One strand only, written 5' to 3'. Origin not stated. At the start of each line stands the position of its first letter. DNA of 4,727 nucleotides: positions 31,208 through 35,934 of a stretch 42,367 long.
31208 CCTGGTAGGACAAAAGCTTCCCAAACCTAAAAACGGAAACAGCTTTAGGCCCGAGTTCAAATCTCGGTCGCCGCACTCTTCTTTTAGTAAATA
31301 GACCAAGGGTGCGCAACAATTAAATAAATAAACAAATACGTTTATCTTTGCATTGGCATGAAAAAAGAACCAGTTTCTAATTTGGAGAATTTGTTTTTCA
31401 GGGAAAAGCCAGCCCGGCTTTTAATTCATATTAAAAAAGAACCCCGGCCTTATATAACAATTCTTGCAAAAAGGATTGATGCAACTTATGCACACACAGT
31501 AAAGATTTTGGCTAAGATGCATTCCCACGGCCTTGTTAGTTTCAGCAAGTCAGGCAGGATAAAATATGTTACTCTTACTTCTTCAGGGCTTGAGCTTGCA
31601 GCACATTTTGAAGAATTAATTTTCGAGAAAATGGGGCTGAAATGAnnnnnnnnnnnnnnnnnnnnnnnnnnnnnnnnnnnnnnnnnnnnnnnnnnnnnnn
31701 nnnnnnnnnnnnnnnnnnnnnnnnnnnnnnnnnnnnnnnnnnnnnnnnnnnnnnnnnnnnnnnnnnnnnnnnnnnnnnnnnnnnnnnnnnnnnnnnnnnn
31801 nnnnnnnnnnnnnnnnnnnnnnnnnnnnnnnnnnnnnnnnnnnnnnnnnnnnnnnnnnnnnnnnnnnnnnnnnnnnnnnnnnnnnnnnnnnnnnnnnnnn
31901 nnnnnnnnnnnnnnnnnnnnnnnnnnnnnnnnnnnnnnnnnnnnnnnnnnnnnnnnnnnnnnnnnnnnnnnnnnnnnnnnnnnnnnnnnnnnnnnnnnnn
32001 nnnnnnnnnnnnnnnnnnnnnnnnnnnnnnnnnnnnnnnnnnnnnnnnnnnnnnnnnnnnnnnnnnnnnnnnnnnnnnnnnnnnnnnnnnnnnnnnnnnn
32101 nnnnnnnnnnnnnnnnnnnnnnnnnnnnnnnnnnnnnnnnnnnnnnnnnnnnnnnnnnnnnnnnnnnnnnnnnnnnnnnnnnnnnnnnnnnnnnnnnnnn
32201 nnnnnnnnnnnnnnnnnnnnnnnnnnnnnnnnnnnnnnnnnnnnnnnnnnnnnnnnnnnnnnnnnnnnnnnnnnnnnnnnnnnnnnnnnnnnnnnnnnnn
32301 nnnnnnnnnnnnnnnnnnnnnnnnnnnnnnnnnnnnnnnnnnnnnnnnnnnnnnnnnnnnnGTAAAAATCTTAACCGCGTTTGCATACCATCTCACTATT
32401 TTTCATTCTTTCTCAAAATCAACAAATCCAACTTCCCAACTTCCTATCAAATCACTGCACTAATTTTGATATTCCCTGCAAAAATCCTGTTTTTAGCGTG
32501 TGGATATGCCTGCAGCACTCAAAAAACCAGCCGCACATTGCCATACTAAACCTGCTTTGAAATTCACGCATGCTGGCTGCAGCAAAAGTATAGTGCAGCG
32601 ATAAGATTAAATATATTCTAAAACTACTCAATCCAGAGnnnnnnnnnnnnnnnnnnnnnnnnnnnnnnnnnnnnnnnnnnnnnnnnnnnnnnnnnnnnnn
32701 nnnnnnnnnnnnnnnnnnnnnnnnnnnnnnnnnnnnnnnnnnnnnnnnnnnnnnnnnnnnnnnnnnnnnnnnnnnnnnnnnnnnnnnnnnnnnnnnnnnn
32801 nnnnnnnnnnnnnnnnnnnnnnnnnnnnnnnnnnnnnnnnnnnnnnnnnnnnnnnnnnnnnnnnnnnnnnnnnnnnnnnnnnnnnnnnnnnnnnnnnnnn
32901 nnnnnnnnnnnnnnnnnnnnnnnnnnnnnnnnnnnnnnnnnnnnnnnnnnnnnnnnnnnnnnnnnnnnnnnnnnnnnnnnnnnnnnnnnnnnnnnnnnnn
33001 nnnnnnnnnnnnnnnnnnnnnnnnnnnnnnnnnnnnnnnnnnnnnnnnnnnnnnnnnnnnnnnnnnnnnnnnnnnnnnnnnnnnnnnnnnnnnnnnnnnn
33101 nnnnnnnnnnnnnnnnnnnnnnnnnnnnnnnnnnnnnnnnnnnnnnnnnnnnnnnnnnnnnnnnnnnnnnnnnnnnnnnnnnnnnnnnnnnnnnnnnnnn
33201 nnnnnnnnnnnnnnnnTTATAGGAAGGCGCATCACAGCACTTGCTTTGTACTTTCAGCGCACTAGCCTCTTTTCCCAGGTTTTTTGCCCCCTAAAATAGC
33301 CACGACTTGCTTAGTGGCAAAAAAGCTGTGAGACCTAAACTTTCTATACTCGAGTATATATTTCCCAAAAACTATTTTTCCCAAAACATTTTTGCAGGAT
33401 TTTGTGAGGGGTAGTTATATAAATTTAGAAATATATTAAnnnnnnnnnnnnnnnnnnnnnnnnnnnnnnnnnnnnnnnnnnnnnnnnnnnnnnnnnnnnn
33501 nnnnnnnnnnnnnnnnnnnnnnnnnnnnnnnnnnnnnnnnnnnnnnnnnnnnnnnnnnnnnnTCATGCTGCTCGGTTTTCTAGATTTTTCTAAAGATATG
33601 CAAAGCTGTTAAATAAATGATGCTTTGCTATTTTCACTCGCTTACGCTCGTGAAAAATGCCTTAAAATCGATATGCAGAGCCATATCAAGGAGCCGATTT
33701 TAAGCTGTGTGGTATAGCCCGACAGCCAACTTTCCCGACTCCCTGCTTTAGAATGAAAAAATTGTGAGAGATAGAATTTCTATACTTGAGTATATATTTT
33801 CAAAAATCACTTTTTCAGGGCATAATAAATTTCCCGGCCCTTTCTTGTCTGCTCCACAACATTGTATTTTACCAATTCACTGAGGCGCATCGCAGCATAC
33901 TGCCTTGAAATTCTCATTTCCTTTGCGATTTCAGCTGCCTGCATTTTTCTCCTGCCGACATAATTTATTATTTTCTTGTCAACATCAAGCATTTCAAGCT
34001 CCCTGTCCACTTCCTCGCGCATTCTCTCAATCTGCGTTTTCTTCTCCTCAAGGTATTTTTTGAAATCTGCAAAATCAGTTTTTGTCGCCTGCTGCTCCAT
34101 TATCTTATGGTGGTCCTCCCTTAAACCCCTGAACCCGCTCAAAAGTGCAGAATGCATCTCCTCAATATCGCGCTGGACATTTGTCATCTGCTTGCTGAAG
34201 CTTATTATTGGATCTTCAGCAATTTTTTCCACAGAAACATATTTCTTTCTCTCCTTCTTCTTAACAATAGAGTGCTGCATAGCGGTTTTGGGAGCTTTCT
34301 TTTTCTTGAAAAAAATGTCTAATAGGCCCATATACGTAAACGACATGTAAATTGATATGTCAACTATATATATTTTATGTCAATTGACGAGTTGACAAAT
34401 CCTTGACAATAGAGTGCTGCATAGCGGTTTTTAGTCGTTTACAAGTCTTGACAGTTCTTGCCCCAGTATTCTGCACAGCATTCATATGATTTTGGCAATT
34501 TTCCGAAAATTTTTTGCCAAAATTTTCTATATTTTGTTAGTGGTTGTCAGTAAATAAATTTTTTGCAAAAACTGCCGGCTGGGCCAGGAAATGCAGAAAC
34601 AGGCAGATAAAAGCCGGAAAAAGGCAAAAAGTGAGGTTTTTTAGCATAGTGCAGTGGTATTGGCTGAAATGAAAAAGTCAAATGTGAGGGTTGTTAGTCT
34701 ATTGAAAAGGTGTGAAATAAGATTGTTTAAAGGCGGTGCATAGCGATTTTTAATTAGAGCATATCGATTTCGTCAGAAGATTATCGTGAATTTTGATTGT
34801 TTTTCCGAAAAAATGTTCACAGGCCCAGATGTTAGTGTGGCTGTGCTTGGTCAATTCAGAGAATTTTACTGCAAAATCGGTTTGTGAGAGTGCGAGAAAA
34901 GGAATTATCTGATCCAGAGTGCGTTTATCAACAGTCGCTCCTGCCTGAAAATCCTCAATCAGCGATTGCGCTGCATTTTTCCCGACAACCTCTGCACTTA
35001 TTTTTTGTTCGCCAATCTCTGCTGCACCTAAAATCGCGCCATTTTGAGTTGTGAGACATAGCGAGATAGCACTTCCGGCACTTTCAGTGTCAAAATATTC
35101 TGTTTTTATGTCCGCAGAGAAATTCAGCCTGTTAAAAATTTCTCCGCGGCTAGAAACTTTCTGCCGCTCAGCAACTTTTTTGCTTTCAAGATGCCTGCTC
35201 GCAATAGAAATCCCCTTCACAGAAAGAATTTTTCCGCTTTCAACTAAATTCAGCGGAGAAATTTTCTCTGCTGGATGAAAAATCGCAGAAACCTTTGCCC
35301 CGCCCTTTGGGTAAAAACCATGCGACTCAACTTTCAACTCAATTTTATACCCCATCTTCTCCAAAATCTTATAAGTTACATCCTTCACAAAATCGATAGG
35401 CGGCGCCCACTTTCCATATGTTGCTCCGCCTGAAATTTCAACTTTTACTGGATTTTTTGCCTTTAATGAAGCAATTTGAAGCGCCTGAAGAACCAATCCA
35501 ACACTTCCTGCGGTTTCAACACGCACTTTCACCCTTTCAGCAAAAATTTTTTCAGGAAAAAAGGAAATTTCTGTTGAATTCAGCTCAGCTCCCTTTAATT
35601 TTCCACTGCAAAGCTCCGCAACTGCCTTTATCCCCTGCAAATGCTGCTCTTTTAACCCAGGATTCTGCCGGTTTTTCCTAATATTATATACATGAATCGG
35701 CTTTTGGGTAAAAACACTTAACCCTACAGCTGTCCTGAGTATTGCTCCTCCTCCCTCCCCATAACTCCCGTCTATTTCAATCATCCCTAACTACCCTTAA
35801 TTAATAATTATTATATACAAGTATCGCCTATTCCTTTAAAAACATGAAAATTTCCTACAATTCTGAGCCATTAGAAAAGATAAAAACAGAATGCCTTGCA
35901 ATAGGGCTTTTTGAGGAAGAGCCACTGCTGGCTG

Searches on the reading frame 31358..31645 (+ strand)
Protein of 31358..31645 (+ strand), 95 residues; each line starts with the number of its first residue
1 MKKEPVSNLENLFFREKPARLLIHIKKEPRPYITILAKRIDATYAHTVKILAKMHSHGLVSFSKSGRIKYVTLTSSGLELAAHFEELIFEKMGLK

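Call 33: search_protein_families(library=pfam, proteins=[window:31358-31645:+], max_evalue=0.01)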
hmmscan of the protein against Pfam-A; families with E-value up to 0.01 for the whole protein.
window:31358-31645:+ (95 aa): 6 families
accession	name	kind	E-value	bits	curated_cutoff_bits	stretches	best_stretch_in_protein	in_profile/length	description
PF25212.1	HVO_A0114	-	4.2e-05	23.7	27.6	1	14-73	20-79/84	HVO_A0114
PF13463.12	HTH_27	-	0.00095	19.8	22.2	1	21-77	8-68/68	Winged helix DNA-binding domain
PF22665.2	DUF6293_C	-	0.0014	19.4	27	1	49-82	66-99/101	DUF6293 C-terminal winged helix domain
PF14277.12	DUF4364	-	0.0033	17.7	26.9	1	42-91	31-80/162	Domain of unknown function (DUF4364)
PF20008.5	DUF6429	-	0.0042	17.2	31.6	1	49-89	30-69/71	Domain of unknown function (DUF6429)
PF01047.28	MarR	-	0.0092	16.3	24.6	0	20-65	7-52/59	MarR family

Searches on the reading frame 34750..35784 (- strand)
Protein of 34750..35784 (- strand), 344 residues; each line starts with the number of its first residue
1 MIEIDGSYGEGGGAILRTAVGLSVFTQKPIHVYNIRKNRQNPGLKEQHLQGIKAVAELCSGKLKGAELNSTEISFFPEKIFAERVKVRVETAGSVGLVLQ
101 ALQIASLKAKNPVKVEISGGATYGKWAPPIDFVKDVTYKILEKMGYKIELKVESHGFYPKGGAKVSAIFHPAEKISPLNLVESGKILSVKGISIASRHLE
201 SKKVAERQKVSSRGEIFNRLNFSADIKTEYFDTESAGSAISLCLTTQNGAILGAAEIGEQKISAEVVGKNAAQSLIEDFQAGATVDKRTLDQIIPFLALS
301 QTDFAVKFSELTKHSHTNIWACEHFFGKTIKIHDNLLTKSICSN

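Call 67: search_protein_families(library=pfam, proteins=[window:34750-35784:-], max_evalue=0.001)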
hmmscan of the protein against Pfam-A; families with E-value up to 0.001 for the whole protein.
window:34750-35784:- (344 aa): 2 families
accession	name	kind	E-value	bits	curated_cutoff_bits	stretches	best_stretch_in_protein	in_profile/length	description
PF01137.26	RTC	-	1.6e-70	237.2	27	1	8-332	1-221/221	RNA 3'-terminal phosphate cyclase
PF05189.18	RTC_insert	-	2e-15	57.5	23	1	182-278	2-100/102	RNA 3'-terminal phosphate cyclase (RTC), insert domain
